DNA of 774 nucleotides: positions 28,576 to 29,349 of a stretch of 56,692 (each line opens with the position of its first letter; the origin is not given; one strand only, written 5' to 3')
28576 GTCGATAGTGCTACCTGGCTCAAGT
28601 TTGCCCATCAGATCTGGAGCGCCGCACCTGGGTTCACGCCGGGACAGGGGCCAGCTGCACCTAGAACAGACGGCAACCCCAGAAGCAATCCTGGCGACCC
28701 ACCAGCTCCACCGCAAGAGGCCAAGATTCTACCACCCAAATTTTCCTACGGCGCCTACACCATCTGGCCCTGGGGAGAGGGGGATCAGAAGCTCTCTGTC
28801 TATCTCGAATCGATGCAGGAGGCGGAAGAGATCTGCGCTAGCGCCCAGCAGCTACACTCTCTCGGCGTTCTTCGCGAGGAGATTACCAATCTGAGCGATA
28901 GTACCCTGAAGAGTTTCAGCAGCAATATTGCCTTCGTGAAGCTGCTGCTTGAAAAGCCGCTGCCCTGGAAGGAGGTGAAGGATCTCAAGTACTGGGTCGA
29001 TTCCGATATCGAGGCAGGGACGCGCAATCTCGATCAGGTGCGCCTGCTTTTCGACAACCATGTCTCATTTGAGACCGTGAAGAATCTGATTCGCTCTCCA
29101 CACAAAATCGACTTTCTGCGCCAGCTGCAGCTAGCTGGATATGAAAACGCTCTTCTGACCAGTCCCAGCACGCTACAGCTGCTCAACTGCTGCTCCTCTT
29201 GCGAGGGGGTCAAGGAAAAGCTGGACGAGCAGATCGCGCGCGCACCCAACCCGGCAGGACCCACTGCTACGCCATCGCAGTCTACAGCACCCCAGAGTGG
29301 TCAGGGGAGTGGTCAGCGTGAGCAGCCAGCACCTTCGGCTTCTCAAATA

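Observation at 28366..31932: Tandem paralogs: the 5' 152 nt are kept near-identical while the bodies diverge, and each body holds two 'Y.IWPWG' modules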

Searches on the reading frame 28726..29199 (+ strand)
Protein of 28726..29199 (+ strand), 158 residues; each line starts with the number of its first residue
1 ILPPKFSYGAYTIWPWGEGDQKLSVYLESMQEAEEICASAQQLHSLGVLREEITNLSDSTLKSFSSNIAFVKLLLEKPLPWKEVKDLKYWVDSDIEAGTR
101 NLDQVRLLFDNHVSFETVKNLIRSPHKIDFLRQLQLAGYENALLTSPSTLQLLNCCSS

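Call 26: search_protein_representatives(alignment_id=A2)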
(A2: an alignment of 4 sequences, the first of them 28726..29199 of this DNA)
Query: 4 sequences, 231 profile positions. Proteins with E-value up to 0.001 (for the whole library): 2; up to 1e-10: 2; up to 1e-30: 2. The best 2 are listed.
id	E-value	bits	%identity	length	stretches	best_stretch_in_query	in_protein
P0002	1.8e-168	574.2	-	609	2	1-231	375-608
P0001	4.0e-157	537.1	-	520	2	1-231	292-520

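Call 37: search_solved_structures(query=A2, max_evalue=10)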
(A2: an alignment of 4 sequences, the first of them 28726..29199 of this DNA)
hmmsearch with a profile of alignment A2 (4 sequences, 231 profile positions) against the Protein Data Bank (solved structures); distinct sequences matched with E-value up to 10: 2.
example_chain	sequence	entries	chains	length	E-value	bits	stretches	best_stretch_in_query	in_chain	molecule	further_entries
5vaz_A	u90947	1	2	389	0.18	14.7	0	127-156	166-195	DNA primase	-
2o3f_A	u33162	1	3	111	1.6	11.6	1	81-138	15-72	Putative HTH-type transcriptional regulator ybbH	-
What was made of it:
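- Tried and rejected: A PDB sequence profile search gave a best E of 0.18 (call 37).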
